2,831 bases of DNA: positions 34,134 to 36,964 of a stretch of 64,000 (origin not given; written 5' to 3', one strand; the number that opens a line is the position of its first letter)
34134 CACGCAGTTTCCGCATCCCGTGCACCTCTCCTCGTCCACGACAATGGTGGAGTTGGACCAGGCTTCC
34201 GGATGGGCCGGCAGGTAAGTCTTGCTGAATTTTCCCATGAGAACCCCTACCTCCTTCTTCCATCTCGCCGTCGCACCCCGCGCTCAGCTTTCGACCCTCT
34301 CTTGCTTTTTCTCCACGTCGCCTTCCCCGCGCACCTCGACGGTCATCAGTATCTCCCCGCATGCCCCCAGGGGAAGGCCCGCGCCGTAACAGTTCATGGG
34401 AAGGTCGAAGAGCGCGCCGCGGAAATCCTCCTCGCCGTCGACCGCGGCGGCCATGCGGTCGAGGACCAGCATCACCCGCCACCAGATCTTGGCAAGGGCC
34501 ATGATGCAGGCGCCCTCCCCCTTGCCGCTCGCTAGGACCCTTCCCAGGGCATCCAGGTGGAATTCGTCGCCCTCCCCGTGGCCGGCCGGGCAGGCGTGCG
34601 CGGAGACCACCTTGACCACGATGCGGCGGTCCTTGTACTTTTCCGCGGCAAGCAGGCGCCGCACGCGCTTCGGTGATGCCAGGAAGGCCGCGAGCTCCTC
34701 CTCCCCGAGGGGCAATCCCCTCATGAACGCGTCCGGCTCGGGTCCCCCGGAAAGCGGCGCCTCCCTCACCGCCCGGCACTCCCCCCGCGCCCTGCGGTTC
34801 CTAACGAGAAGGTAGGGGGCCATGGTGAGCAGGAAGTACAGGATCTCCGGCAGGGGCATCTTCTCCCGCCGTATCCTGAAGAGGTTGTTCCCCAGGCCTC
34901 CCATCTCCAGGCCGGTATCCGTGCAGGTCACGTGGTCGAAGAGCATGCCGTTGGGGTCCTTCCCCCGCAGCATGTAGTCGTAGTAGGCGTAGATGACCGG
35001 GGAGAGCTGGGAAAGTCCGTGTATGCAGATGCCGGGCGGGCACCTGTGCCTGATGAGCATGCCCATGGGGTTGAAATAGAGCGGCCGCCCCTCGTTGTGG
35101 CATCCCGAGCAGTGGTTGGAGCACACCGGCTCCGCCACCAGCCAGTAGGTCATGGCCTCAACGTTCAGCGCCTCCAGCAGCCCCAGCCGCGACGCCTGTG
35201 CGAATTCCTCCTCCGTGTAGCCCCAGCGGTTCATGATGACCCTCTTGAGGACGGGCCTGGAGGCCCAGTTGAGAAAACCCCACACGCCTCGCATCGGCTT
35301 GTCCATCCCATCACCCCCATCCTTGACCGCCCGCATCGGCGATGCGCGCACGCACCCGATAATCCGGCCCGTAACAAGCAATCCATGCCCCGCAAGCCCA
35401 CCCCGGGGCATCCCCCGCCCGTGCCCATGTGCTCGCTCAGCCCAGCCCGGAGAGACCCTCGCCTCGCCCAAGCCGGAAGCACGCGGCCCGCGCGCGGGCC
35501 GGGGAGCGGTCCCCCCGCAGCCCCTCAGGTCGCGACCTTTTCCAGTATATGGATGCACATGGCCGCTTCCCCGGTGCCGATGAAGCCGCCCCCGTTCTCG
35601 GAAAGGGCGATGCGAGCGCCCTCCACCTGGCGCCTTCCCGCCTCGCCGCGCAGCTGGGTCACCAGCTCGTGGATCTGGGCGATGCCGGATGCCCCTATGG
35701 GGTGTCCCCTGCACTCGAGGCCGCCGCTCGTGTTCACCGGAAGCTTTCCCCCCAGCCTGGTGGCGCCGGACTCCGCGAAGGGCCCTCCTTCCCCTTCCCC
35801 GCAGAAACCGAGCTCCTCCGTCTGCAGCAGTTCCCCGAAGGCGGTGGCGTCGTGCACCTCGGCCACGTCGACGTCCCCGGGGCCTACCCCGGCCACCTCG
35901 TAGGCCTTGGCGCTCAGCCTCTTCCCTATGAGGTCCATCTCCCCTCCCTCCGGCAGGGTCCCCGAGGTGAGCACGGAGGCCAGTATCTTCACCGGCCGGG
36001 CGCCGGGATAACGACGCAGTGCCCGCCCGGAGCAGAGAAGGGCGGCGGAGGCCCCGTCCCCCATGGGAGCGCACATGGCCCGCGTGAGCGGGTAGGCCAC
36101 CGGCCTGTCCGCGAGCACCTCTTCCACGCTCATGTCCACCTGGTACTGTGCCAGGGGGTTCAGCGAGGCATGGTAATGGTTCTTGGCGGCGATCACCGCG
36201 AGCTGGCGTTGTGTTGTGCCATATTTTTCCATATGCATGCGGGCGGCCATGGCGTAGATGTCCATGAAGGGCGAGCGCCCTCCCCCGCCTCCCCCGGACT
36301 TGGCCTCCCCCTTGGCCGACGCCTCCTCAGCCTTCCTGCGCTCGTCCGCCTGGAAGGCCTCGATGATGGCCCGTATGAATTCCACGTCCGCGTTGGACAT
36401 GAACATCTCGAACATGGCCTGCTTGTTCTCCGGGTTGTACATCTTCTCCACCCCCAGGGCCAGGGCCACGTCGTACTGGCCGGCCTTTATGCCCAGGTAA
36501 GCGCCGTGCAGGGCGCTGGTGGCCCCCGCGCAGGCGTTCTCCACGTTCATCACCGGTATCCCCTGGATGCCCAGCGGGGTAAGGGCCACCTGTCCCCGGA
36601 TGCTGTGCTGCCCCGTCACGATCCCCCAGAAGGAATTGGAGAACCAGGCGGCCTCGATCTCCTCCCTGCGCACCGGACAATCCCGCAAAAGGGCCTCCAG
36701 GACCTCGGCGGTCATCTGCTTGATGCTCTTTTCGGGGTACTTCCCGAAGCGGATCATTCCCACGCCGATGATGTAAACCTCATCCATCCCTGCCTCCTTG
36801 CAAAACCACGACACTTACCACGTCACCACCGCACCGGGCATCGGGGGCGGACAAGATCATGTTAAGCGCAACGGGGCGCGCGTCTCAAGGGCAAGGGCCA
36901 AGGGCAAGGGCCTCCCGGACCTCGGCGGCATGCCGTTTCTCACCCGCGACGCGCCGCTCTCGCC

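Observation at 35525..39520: igr/steroid-type beta-oxidation module: SCPx thiolase plus a catalytic/non-catalytic ACAD pair with 1-nt gene spacing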

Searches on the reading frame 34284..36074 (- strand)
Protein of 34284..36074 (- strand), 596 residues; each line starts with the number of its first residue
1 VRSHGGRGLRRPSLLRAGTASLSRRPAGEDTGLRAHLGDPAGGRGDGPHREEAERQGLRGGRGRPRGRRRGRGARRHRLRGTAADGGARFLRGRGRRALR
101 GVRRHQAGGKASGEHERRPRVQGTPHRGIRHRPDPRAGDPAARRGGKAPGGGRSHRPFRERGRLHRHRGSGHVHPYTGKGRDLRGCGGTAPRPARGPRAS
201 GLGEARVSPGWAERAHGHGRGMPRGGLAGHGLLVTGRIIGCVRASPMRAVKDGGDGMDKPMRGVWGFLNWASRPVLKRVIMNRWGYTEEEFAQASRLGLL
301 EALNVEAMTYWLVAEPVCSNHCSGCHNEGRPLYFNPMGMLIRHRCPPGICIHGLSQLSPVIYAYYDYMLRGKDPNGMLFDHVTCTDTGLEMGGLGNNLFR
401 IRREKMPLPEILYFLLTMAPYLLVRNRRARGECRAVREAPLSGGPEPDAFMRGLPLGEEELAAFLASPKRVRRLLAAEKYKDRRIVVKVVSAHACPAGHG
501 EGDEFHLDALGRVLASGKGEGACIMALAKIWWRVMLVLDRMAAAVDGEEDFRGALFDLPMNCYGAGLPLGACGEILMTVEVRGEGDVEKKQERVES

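Call 8: search_protein_families(library=pfam, proteins=[window:34284-36074:-], max_evalue=0.01)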
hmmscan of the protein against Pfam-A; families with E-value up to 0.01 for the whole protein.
window:34284-36074:- (596 aa): 0 families

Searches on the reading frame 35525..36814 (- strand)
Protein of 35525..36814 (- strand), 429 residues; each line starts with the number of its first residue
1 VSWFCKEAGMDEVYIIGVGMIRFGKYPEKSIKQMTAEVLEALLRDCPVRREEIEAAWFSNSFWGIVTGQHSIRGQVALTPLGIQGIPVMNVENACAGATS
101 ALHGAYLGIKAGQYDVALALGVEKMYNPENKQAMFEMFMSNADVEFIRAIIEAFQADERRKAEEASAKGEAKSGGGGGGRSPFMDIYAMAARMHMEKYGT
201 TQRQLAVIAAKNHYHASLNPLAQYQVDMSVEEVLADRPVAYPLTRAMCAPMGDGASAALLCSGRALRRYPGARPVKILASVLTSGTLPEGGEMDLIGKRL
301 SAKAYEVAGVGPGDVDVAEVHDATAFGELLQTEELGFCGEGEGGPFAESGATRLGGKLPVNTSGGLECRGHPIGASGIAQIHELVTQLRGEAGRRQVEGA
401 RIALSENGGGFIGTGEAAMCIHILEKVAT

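Call 8: search_protein_families(library=pfam, proteins=[window:35525-36814:-], max_evalue=0.01)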
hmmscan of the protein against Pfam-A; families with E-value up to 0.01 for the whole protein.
window:35525-36814:- (429 aa): 5 families
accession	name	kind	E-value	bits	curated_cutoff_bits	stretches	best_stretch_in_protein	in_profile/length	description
PF22691.2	Thiolase_C_1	-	1.6e-41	141.9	28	1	301-414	24-136/144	Thiolase C-terminal domain-like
PF00108.29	Thiolase_N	-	1.7e-16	60.9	26.4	1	13-224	1-193/260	Thiolase, N-terminal domain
PF00109.32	ketoacyl-synt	-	1.7e-07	31.6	20.8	1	72-145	153-223/252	Beta-ketoacyl synthase, N-terminal domain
PF02803.24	Thiolase_C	-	4.2e-07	30.1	27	1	297-400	24-109/123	Thiolase, C-terminal domain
PF08545.16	ACP_syn_III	-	2.3e-05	24.6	24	0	90-125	2-37/80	3-Oxoacyl-[acyl-carrier-protein (ACP)] synthase III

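Call 26: search_protein_families(library=ncbifam, proteins=[window:35525-36814:-], max_evalue=0.001)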
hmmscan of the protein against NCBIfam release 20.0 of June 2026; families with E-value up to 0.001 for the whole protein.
window:35525-36814:- (429 aa): 40 families (the best 25 are shown)
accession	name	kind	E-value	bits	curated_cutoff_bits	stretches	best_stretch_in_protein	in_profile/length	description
NF004720.0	PRK06064.1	subfamily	6.2e-94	314.9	420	2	183-426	143-387/389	thiolase domain-containing protein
NF006102.0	PRK08256.1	subfamily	3.6e-88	296.3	436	1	11-417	3-384/394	lipid-transfer protein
NF053570.1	AcCoTHIOL_METTL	equivalog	5.1e-82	275.7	600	2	182-425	140-382/385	acetyl-CoA acetyltransferase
NF004810.0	PRK06157.1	equivalog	5.1e-66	223.5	403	2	186-414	147-387/400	acetyl-CoA acetyltransferase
NF053628.1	BnzsclthlBbsBGT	equivalog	3.6e-65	220.3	750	2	186-425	142-386/389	benzoylsuccinyl-CoA thiolase subunit BbsB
NF009228.0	PRK12578.1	subfamily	2.3e-64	217.4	485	2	183-410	143-375/387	thiolase domain-containing protein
NF004715.0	PRK06059.1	equivalog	1.1e-61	209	424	2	187-416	147-393/399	lipid-transfer protein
NF005704.0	PRK07516.1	subfamily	3.2e-59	200.8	412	2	181-411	141-376/389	thiolase domain-containing protein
NF004811.0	PRK06158.1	subfamily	1e-50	172.9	421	1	184-414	141-372/384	acetyl-CoA acetyltransferase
NF004982.0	PRK06365.1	equivalog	3.2e-47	161.6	695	3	299-394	296-394/430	thiolase domain-containing protein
NF006010.0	PRK08142.1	subfamily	1.2e-46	159.3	462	1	184-426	143-387/388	thiolase domain-containing protein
NF004936.0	PRK06289.1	equivalog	5.9e-45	153.7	375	2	180-414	146-395/405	acetyl-CoA acetyltransferase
NF006180.0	PRK08313.1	subfamily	3.7e-40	138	514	1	11-410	4-372/389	thiolase domain-containing protein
NF005892.0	PRK07855.1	subfamily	7.6e-31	107.3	469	1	184-407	149-376/390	lipid-transfer protein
NF004722.0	PRK06066.1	equivalog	8e-30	104.1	516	1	186-404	145-366/385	thiolase domain-containing protein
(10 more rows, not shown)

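Call 64: search_solved_structures(query=window:35525-36814:-, max_evalue=0.001, show_alignments=2)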
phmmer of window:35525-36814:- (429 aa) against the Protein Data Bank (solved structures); distinct sequences matched with E-value up to 0.001: 46.
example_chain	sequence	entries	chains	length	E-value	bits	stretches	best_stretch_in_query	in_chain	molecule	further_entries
6hsj_A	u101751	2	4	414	1.4e-62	215.4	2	186-409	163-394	SCP2-thiolase (type-1)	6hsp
6hrv_A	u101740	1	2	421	1.5e-62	215.3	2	186-409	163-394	SCP2-thiolase (type-1)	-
7pxp_C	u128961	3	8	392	3.7e-57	197.5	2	186-426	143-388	Benzoylsuccinyl-CoA thiolase subunit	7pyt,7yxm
6esq_A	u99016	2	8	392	2.8e-56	194.7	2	182-425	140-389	acetoacetyl-CoA thiolase | Acetyl-CoA acetyltransferase thiolase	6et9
4yzo_A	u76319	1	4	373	6.2e-45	157.3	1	187-412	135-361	Putative acyl-CoA acyltransferase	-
7yvy_A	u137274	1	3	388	8.9e-44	153.5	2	182-411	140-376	Acetyl-CoA acetyltransferase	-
4u4e_A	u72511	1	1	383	7.4e-33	117.5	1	184-417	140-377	Thiolase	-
4bia_A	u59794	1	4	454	6.4e-29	104.5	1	199-410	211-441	3-KETOACYL-COA THIOLASE, PUTATIVE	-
4bi9_A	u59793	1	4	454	2e-28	102.9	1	199-410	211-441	3-KETOACYL-COA THIOLASE, PUTATIVE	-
5m3k_C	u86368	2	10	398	5.1e-28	101.5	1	303-413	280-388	2,4-diacetylphloroglucinol biosynthesis protein PhlC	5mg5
9skh_I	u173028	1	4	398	8.3e-27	97.6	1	301-413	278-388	2,4-diacetylphloroglucinol biosynthesis protein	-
9skm_I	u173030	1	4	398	8.2e-26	94.3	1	301-413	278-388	2,4-diacetylphloroglucinol biosynthesis protein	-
3zbg_A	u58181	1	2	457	9.8e-26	94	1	200-410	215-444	3-KETOACYL-COA THIOLASE-LIKE PROTEIN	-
3zbk_A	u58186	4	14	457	1.8e-24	89.9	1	200-410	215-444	3-KETOACYL-COA THIOLASE-LIKE PROTEIN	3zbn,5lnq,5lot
3zbl_A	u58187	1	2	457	2.3e-24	89.5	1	200-410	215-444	3-KETOACYL-COA THIOLASE-LIKE PROTEIN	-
6ok1_A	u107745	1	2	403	5.8e-19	71.7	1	187-385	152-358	Lipid-transfer protein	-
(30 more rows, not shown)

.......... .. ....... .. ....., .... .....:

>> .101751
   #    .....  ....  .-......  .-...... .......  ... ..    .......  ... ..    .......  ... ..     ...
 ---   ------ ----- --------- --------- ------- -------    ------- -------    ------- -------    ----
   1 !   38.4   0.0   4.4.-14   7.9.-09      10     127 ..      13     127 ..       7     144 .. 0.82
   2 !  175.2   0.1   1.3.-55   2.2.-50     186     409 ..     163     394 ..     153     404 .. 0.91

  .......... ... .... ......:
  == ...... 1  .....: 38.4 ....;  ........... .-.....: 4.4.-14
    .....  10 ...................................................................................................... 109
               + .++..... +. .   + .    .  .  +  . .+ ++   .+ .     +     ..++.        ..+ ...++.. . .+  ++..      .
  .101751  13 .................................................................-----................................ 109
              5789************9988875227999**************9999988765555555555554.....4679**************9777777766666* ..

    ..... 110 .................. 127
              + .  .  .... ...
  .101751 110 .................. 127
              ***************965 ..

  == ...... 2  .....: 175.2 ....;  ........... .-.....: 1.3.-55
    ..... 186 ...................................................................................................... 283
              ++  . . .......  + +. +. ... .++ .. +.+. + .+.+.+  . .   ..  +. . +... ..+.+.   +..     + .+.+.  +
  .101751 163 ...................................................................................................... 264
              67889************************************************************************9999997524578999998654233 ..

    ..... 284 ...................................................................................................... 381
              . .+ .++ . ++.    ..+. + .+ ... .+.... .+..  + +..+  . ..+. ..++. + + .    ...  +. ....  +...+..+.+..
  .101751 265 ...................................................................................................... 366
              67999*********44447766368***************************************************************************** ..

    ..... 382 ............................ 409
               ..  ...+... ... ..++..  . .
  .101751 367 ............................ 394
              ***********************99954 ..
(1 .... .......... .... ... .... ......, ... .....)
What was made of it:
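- On igr-type sterol side-chain module: Ltp2 (6ok1) scores 72 bits against 215 for SCP2-thiolase (call 64).
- On SCPx/SCP2-type thiolase (the neighbouring gene): The domain and the nucleophile are present (calls 8, 64). HDCF reads HDAT, so the second Cys is missing (call 64).
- An SCPx-type thiolase is adjacent (calls 8, 64).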
